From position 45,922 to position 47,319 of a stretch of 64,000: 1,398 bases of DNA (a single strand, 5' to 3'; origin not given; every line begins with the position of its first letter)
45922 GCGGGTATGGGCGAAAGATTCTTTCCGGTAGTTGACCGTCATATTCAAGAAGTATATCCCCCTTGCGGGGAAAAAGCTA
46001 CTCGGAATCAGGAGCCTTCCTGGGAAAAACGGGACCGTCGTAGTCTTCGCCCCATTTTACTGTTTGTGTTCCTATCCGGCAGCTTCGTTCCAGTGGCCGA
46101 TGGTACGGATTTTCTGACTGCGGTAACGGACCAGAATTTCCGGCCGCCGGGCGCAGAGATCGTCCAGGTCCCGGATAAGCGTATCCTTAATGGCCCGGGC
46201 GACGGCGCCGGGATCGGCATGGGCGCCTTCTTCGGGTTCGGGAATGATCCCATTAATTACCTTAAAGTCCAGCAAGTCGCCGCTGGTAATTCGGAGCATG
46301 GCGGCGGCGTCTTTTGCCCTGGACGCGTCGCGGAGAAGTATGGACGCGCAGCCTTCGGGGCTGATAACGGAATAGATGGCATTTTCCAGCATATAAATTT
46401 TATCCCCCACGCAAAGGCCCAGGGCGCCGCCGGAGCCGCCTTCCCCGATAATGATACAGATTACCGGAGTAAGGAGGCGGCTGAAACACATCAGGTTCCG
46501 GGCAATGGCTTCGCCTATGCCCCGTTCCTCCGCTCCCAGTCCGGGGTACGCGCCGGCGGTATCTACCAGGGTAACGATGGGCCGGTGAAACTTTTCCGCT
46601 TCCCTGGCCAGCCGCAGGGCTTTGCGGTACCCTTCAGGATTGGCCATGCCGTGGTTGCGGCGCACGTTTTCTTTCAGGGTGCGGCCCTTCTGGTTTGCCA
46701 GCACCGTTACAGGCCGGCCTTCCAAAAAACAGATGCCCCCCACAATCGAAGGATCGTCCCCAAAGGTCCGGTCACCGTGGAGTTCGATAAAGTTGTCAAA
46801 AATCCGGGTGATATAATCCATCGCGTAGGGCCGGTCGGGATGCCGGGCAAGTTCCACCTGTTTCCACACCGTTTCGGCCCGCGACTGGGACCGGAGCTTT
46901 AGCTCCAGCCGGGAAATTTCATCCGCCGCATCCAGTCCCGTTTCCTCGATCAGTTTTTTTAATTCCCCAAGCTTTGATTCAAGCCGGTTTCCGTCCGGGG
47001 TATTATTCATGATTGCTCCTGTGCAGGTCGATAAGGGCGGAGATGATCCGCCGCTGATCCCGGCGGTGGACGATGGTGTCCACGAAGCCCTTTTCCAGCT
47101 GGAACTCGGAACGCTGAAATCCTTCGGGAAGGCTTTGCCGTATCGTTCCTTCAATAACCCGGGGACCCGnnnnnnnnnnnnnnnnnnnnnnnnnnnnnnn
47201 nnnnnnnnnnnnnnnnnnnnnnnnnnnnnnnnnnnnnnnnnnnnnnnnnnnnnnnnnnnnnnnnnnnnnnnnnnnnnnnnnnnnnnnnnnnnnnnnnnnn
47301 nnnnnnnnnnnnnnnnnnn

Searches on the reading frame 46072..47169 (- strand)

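Call 11: search_protein_families(library=pfam, proteins=[window:46072-47169:-], max_evalue=0.001)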
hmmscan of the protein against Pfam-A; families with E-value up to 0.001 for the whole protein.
window:46072-47169:- (365 aa): 2 families
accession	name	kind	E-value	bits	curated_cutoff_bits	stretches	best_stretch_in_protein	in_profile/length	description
PF03255.19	ACCA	-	7.9e-122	406.7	23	1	62-358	10-310/310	Acetyl co-enzyme A carboxylase carboxyltransferase-like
PF01039.27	Carboxyl_trans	-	1.2e-17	64.2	22.3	1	108-288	248-426/493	Carboxyl transferase domain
